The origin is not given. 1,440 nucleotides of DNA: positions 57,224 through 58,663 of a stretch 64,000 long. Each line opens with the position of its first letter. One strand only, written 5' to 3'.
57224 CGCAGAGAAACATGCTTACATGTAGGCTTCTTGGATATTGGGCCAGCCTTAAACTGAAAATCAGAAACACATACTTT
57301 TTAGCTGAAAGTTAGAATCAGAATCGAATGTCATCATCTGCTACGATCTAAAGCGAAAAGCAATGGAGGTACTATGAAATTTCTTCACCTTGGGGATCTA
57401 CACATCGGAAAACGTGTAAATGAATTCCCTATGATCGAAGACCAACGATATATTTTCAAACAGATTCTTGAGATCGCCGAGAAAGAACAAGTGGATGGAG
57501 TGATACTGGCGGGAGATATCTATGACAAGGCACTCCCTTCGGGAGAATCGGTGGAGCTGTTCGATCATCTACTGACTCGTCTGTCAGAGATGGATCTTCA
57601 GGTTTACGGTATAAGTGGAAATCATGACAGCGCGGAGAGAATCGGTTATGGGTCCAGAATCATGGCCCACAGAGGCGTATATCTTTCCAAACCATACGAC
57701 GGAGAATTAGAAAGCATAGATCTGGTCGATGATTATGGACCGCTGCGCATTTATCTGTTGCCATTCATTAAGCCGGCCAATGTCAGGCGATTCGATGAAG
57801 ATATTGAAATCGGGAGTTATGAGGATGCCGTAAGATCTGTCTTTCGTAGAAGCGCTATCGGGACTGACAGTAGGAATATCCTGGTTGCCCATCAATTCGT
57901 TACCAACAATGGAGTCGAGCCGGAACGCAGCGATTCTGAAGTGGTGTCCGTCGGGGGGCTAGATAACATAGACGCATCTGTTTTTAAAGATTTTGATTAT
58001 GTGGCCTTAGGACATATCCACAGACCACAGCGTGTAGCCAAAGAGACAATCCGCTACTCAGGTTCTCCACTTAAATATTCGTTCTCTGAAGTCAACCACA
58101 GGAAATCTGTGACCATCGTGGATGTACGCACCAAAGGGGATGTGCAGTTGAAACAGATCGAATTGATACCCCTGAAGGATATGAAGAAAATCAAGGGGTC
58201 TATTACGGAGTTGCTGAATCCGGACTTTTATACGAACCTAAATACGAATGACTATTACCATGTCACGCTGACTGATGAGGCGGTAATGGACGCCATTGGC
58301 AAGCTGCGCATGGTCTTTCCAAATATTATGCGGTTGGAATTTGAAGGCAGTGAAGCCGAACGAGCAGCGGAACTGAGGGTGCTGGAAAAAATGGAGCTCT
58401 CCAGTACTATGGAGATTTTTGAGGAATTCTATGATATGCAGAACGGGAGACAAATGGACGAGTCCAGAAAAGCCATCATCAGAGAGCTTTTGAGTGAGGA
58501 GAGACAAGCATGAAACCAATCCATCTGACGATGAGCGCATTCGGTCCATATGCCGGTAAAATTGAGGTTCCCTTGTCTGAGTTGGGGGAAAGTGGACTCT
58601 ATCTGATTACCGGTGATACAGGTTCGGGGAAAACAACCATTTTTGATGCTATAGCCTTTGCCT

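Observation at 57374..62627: sbcD-sbcC followed by an orphan JetD-like Toprim protein: a possible Rad50/Mre11-coupled analogue of the Wadjet effector arrangement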

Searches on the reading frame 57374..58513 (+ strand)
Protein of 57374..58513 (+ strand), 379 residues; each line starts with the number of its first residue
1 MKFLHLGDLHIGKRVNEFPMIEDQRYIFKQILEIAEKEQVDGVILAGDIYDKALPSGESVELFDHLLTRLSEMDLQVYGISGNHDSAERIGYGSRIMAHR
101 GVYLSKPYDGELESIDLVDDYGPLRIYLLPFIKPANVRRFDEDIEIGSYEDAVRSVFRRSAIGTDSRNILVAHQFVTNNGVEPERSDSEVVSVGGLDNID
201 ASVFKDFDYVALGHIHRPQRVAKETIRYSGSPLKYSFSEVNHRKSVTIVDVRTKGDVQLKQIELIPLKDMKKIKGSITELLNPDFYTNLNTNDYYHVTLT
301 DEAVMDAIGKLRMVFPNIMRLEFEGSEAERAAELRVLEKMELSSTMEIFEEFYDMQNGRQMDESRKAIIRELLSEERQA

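Call 3: search_protein_families(library=pfam, proteins=[window:57374-58513:+], max_evalue=0.01)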
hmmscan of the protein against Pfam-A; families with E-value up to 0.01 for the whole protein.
window:57374-58513:+ (379 aa): 3 families
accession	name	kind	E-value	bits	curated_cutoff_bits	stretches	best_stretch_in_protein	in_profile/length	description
PF00149.33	Metallophos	-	1.3e-15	58.8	21.5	1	1-218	1-191/191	Calcineurin-like phosphoesterase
PF12320.13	SbcD_C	-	1.1e-14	55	24.4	1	266-357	1-94/94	Type 5 capsule protein repressor C-terminal domain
PF12850.12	Metallophos_2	-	7.1e-09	36.3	27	1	1-235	1-138/154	Calcineurin-like phosphoesterase superfamily domain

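Call 4: search_protein_families(library=padloc, proteins=[window:57374-58513:+], max_evalue=0.01)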
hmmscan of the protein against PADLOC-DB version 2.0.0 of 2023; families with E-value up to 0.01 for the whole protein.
window:57374-58513:+ (379 aa): 2 families
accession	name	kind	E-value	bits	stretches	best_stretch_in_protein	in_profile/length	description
PDLC00736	Effector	-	1.2e-07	29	1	2-90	4-90/561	Endonuclease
PDLC05051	PDC-S60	-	1.1e-05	21.7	1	1-85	1-88/1027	-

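Call 5: search_protein_families(library=ncbifam, proteins=[window:57374-58513:+], max_evalue=0.01)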
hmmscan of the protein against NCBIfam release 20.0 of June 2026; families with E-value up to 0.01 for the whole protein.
window:57374-58513:+ (379 aa): 13 families
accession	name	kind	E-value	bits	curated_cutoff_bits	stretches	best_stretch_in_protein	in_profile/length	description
NF041753.2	sbcd_Staph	equivalog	5.6e-67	226.2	480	1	1-376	1-370/375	exonuclease subunit SbcD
TIGR00619.1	sbcd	subfamily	8.1e-45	153.6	77.65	1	1-244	1-251/252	exonuclease subunit SbcD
NF041754.1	sbcd_Bac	equivalog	3.2e-41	141.8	750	1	1-371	1-380/390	exonuclease subunit SbcD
NF008206.2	PRK10966.1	equivalog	3.3e-38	131.8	450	1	1-281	1-296/380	exonuclease subunit SbcD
NF041031.1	Mre11_Sulfo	equivalog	3.3e-17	62.8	500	1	3-99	2-101/374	DNA double-strand break repair protein Mre11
NF041029.1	Mre11_Pyroc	equivalog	3.8e-15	55.7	600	1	1-89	1-90/438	DNA double-strand break repair protein Mre11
NF041030.1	Mre11_Halo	equivalog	4.2e-10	39.3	550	1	2-87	3-89/361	DNA double-strand break repair protein Mre11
TIGR00583.1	mre11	equivalog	8.9e-07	28.2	434.6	1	4-60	7-63/405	DNA repair protein (mre11)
NF053862.1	DS9_1_antiphage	equivalog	6.4e-05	22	420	1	3-85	196-288/486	anti-phage phosphoesterase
TIGR03729.1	acc_ester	subfamily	9.5e-05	21.9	148.25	1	8-90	7-77/239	putative phosphoesterase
TIGR00024.1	SbcD_rel_arch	hypoth_equivalog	0.00024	20.9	115.2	1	4-86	23-100/224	putative phosphoesterase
NF008460.0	PRK11340.1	equivalog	0.0012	18.3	188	1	1-87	50-125/271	phosphodiesterase YaeI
TIGR04123.1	P_estr_lig_assc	hypoth_equivalog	0.0014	18.1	150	1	3-88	23-112/207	ligase-associated DNA damage response endonuclease PdeM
